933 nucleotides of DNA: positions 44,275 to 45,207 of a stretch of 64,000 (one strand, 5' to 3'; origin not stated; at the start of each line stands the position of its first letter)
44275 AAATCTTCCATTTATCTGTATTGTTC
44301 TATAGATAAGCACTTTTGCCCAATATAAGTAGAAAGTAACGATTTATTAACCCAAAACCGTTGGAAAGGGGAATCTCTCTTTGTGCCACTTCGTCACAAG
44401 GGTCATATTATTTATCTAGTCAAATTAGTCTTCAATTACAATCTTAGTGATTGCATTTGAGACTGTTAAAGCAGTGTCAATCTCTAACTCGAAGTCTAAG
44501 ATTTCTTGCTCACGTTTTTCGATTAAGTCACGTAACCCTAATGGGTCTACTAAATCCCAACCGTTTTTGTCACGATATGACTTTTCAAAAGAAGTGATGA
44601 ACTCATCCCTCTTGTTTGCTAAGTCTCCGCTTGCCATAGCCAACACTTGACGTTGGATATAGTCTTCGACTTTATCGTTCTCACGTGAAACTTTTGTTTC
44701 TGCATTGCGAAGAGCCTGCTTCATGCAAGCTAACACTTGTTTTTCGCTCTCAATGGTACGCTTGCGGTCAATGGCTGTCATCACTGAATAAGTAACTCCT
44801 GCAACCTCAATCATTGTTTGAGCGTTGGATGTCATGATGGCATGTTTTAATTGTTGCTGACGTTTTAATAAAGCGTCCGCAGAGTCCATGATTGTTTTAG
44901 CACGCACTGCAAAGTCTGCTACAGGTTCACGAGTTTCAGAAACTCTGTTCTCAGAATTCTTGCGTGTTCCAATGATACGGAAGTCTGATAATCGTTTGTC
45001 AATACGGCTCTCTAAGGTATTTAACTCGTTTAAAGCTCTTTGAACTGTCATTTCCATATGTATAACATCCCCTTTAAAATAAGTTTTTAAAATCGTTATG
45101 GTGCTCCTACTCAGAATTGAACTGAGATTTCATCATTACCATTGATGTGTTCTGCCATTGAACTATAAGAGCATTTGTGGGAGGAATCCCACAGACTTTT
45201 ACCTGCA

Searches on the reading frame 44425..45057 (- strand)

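Call 17: search_protein_families(library=phrogs, proteins=[window:44425-45057:-], max_evalue=0.00001)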
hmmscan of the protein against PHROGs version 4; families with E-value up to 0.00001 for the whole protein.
window:44425-45057:- (210 aa): 1 family
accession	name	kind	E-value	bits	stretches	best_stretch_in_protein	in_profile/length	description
phrog_1491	-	tail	1.2e-55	189.6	1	2-209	4-210/211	tail fiber protein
